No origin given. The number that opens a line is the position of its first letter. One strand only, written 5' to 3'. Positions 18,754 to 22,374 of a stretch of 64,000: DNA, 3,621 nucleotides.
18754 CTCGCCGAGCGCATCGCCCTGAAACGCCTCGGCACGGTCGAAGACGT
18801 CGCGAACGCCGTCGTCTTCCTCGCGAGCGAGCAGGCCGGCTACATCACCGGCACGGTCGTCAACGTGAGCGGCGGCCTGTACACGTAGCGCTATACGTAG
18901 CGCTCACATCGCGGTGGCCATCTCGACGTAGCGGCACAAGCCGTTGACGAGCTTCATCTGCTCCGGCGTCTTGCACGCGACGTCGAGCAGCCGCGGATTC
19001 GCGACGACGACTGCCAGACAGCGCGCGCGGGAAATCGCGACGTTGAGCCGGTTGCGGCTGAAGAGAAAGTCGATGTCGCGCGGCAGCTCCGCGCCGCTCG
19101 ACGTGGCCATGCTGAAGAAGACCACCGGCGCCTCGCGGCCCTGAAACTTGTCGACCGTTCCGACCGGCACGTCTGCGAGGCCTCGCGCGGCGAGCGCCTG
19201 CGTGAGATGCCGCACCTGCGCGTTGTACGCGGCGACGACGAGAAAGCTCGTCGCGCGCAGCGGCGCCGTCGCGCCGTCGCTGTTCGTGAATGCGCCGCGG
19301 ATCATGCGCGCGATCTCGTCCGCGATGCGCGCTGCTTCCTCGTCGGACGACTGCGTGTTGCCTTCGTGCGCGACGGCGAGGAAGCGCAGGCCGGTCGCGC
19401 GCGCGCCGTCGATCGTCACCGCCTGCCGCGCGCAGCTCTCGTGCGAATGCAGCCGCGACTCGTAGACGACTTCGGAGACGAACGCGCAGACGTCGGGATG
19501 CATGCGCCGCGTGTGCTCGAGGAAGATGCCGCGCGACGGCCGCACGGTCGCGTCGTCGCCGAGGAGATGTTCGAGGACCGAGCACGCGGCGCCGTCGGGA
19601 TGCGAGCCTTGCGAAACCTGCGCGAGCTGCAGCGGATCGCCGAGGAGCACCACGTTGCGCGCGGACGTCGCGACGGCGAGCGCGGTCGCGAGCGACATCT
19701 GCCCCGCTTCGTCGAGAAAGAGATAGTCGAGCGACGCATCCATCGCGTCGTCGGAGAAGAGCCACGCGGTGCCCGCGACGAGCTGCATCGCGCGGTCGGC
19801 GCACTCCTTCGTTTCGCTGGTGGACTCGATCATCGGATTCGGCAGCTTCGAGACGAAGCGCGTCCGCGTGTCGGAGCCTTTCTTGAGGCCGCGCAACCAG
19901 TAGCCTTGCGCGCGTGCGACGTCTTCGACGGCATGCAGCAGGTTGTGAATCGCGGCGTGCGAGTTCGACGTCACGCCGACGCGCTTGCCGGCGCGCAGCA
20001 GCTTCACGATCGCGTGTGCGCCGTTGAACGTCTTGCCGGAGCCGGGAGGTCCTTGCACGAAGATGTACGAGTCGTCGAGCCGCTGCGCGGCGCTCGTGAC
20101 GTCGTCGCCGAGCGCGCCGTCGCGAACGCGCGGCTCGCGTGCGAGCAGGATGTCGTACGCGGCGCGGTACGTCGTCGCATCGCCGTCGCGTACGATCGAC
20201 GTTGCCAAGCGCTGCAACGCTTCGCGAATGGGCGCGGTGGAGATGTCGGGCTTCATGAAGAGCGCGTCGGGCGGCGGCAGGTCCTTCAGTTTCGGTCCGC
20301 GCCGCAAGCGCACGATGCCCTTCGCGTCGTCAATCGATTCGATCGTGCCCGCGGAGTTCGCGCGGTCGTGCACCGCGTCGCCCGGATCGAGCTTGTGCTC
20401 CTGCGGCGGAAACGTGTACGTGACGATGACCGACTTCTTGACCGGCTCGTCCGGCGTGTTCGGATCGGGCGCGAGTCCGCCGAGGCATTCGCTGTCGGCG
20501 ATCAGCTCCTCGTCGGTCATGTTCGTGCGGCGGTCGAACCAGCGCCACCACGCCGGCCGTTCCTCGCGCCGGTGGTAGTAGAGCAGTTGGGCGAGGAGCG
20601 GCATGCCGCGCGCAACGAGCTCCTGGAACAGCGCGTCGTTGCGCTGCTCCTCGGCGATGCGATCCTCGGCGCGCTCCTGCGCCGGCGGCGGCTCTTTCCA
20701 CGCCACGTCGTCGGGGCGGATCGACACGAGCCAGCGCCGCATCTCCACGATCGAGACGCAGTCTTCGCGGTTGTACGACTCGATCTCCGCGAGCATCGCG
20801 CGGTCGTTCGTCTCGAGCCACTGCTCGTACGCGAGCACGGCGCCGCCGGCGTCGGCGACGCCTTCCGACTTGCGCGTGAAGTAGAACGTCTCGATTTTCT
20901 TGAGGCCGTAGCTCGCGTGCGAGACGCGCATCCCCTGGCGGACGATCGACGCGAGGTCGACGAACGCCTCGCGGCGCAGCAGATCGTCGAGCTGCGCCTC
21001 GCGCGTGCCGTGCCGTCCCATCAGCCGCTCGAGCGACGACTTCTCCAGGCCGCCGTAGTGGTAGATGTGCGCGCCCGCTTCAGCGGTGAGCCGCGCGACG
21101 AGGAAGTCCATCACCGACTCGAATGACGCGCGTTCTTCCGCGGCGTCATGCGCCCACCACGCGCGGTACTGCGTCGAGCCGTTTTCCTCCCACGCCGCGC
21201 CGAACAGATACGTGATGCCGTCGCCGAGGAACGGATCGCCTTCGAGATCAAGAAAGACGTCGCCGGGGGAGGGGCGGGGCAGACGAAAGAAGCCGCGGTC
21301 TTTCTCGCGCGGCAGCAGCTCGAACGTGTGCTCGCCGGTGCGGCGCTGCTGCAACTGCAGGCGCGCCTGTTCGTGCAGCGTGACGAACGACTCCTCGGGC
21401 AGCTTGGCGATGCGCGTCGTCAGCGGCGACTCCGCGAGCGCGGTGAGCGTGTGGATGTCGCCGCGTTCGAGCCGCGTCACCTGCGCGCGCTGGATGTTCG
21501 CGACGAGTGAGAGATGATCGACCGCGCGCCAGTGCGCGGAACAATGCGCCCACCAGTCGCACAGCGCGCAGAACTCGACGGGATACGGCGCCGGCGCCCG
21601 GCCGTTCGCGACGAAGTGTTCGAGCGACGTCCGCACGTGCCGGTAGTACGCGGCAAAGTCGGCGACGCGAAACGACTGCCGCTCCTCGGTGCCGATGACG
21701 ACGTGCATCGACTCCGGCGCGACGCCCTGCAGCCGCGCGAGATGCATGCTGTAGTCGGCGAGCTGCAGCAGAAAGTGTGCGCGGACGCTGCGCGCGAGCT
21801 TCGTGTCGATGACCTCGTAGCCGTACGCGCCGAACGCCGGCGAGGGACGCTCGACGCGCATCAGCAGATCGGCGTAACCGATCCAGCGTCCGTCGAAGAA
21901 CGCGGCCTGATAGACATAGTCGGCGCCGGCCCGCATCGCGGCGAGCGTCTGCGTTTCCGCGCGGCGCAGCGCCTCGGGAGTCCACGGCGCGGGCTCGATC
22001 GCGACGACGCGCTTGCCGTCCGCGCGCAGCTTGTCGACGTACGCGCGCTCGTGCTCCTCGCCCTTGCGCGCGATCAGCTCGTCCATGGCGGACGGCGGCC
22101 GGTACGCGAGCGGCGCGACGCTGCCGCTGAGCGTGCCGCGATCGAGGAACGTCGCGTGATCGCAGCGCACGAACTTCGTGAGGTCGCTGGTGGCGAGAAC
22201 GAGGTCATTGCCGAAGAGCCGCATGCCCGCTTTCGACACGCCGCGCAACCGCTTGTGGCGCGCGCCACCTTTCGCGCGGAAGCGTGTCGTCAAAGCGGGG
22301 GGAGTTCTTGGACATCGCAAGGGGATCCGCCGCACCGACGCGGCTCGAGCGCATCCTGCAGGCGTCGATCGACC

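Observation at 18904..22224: Approximately 1100-aa fusion of Cas4/RecB-like nuclease, RNase H-like domain and Upf1/Dna2-like SF1 helicase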

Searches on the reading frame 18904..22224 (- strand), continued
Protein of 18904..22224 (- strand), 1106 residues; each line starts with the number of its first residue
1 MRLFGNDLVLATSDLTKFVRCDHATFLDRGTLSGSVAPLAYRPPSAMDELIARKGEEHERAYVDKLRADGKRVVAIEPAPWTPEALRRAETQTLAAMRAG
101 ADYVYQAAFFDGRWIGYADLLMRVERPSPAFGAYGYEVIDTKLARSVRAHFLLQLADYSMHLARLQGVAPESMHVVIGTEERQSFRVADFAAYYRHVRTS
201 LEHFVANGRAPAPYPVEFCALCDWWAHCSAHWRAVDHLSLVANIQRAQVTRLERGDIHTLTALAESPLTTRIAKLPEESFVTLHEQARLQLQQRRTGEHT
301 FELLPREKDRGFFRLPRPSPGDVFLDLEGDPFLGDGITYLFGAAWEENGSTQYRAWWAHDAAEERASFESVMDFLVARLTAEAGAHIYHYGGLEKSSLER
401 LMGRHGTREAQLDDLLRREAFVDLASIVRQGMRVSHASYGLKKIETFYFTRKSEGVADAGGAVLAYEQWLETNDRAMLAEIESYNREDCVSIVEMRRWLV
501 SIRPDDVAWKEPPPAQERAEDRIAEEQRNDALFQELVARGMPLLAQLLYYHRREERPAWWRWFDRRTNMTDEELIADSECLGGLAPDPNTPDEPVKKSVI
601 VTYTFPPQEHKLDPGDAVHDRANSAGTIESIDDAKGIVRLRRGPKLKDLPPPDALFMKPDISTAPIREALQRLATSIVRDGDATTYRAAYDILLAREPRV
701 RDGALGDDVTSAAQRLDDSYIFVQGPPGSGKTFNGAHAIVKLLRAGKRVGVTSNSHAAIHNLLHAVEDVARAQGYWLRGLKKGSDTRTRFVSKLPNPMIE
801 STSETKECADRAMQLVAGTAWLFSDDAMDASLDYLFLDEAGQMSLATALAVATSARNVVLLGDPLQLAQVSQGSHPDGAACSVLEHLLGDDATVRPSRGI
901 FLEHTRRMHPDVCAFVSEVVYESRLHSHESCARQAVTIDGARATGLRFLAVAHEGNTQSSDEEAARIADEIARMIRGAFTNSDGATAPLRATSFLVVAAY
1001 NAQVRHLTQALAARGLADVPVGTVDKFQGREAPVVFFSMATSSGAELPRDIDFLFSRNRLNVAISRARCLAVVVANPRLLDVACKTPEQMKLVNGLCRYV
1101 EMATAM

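Call 92: find_encoding_contigs(protein=P0051, flank=8000, max_places=1)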
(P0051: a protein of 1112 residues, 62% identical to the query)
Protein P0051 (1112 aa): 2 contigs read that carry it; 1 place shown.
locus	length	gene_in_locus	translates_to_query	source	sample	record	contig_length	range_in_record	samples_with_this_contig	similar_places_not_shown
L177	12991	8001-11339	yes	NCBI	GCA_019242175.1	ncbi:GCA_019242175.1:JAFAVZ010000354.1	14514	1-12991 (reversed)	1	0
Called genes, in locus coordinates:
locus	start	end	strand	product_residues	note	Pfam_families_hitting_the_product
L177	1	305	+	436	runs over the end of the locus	PF21686:LigD_Prim-Pol, PF01896:DNA_primase_S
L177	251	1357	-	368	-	PF01068:DNA_ligase_A_M, PF04679:DNA_ligase_A_C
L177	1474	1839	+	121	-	PF00254:FKBP_C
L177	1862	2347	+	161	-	PF05163:DinB, PF12867:DinB_2 (weak)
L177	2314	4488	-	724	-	PF00270:DEAD, PF04851:ResIII (faint), PF00271:Helicase_C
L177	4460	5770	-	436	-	PF10923:BrxC_BrxD, PF13191:AAA_16 (weak)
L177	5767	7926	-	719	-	PF13208:TerB_N, PF05099:TerB, PF15615:TerB_C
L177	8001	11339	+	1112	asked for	PF13482:RNase_H_2, PF01443:Viral_helicase1 (faint), PF13086:AAA_11 (faint), PF13604:AAA_30 (weak), PF13087:AAA_12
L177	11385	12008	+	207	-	PF03232:COQ7 (weak)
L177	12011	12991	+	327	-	PF00106:adh_short, PF08659:KR, PF13561:adh_short_C2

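Call 93: find_encoding_contigs(protein=P0055, flank=8000, max_places=1)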
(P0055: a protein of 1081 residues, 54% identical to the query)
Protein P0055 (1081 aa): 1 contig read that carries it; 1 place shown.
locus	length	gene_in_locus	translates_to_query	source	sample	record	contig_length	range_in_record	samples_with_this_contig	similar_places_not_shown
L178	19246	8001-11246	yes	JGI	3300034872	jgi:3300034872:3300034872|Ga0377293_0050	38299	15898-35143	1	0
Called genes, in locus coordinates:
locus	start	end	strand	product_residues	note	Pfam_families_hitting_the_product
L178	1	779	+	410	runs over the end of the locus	PF04851:ResIII, PF00270:DEAD, PF00271:Helicase_C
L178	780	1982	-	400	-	PF00266:Aminotran_5, PF00155:Aminotran_1_2, PF01041:DegT_DnrJ_EryC1 (faint), PF01053:Cys_Met_Meta_PP (weak)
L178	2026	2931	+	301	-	PF00072:Response_reg, PF13581:HATPase_c_2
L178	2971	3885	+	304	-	PF01734:Patatin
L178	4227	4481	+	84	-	-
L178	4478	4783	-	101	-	-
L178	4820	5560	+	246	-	-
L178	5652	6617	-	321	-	PF00144:Beta-lactamase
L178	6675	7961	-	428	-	PF00069:Pkinase, PF01636:APH (faint), PF07714:PK_Tyr_Ser-Thr, PF14531:Kinase-like (faint), PF03109:ABC1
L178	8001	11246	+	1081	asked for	PF13482:RNase_H_2, PF01443:Viral_helicase1 (faint), PF13086:AAA_11 (faint), PF13245:AAA_19 (weak), PF13604:AAA_30, PF13087:AAA_12, PF13538:UvrD_C_2 (weak)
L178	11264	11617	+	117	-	-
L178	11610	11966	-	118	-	-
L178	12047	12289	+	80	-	PF00072:Response_reg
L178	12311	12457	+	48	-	PF00196:GerE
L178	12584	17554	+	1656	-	PF13428:TPR_14 (faint), PF13431:TPR_17 (faint), PF23914:TPR_CcmH_CycH (faint), PF14559:TPR_19 (faint), PF07719:TPR_2 (faint), PF13529:Peptidase_C39_2, PF13432:TPR_16 (weak), PF00515:TPR_1 (weak), +5 more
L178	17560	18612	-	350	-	PF05559:DUF763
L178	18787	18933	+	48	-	-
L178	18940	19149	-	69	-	-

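Call 94: find_encoding_contigs(protein=P0057, flank=8000, max_places=1)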
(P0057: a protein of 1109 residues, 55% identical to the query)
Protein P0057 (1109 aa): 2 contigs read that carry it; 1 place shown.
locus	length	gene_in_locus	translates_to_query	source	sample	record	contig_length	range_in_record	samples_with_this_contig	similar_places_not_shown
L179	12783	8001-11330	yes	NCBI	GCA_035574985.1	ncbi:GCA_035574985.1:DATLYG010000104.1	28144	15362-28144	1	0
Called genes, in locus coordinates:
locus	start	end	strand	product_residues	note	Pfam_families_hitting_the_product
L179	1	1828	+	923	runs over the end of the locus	PF06634:DUF1156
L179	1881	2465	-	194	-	PF22769:DCD, PF00692:dUTPase (weak)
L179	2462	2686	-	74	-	-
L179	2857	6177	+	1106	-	PF18731:HEPN_Swt1, PF04465:DUF499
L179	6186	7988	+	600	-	PF01443:Viral_helicase1 (faint)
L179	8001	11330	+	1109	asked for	PF13482:RNase_H_2, PF01443:Viral_helicase1 (faint), PF13086:AAA_11 (faint), PF13604:AAA_30 (weak), PF13087:AAA_12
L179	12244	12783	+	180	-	PF07995:GSDH (weak)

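Call 109: find_related_loci(query=A1, collection=viral_contigs, flank=8000)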
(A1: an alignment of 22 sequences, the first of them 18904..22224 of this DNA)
Query A1 (1106 aa) in viral_contigs; peptide patterns used: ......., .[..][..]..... (x = any residue, [..] = any of these).
59 stretches matched a pattern; 11 encode a relative of the query (tblastn E <= 1e-3); 11 distinct loci.
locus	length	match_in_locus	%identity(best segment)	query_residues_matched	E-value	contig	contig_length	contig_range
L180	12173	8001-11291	42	1-1103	0e+0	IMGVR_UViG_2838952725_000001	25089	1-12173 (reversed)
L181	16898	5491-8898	40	1-1106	0e+0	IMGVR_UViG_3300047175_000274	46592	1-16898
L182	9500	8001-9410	44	626-1097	8e-99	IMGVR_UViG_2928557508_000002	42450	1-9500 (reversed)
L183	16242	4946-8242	40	1-1105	0e+0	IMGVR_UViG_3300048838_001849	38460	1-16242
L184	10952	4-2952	37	158-1101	1e-176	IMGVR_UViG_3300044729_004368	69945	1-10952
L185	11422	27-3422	38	1-1106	0e+0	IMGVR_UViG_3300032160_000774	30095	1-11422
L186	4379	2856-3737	48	811-1106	9e-79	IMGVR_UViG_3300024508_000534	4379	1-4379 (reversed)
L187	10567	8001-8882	48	811-1106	2e-78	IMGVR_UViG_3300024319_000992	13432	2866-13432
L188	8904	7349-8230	48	811-1106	4e-78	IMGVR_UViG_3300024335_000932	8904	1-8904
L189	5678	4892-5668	54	835-1097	7e-75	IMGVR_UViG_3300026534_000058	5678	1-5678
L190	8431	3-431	50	951-1097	2e-36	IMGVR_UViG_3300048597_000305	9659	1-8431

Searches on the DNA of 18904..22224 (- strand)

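Call 67: search_dna_similar(query=L094:9001-12411:+, collection=ecoli_genomes, mode=distant, max_evalue=0.00001, max_rows=15)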
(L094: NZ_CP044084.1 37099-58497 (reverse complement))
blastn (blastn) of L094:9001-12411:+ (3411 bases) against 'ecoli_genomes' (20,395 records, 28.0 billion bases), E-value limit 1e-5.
No match.

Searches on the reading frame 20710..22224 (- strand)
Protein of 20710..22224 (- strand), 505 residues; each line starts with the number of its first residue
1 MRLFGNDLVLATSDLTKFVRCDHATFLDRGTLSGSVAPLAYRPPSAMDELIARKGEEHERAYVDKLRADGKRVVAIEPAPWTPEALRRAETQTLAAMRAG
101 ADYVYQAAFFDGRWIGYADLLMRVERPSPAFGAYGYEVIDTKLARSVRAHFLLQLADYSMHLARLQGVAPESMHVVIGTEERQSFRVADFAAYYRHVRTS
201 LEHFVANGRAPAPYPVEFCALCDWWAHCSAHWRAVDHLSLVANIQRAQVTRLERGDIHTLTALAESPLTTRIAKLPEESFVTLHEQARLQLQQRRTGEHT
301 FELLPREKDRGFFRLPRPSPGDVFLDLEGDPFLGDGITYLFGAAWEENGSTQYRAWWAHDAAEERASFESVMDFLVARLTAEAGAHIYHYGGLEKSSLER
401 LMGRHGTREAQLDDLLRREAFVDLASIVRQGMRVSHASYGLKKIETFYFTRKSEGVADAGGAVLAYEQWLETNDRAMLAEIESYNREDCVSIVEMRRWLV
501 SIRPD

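Call 68: predict_structure(alignment_id=A4)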
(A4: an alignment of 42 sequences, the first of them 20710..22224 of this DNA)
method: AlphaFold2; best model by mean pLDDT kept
length: 505 residues; sequences in the alignment: 42
mean_pLDDT: 92.6   pTM: 0.82
mean pLDDT of the five models: 92.6, 92.6, 91.8, 90.7, 89.7
residues with pLDDT >= 90: 408; 70-90: 89; 50-70: 8; < 50: 0
segments of 3 or more residues with pLDDT < 50: none
pLDDT, mean of each block of 10 residues (from residue 1): 88 92 93 92 84 91 96 95 93 98 97 94 97 97 89 96 97 93 97 95 89 83 90 93 91 96 96 95 96 95 90 93 96 86 94 96 97 97 94 92 96 96 94 90 86 66 91 92 94 95 87
secondary structure, 60 per line:
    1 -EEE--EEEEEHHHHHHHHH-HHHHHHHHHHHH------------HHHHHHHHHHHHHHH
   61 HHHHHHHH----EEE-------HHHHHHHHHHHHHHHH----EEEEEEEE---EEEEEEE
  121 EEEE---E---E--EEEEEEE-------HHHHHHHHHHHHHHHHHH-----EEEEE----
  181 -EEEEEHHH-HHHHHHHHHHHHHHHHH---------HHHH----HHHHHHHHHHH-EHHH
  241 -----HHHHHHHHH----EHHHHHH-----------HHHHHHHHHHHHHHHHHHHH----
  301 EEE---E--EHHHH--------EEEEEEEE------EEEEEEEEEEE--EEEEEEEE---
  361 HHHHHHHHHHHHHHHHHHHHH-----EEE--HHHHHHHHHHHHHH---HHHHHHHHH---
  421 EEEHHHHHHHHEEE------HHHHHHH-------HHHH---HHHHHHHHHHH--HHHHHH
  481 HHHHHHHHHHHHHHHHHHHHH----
elements in order: E2-4 E7-11 H12-20 H22-33 H46-68 E73-75 H83-98 E103-110 E114-124 E135-141 H149-166 E172-176 E182-186 H191-207 H217-220 H225-235 H246-254 H260-265 H277-296 E301-303 H311-314 E323-330 E337-347 E350-357 H361-381 E387-389 H392-405 H409-417 E421-423 H424-431 E432-434 H441-447 H455-458 H462-472 H475-501

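Call 108: search_protein_representatives(protein=window:20710-22224:-)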
Query: 505 residues. Proteins with E-value up to 0.001 (for the whole library): 7415; up to 1e-10: 4526; up to 1e-30: 1667. The best 150 are listed.
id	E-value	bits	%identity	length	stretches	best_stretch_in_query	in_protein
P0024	3.0e-234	794.8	69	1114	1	1-505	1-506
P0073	1.5e-147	508.8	50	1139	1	1-503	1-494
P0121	7.0e-147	506.6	50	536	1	1-498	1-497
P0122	1.3e-137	476.0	46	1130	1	5-504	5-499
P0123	9.1e-136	470.0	48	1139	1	2-503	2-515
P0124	1.4e-133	462.7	48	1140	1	7-503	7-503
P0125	4.6e-131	454.4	45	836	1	8-503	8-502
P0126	2.2e-128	445.6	47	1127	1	4-501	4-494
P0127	8.2e-126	437.1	46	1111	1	5-505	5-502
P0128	1.2e-125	436.6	46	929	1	10-500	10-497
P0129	1.3e-125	436.5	45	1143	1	2-503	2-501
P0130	2.1e-125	435.8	46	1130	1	9-503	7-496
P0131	3.1e-125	435.2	46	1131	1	7-503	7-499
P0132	3.4e-125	435.1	49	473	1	5-473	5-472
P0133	1.5e-124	433.0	45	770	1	2-505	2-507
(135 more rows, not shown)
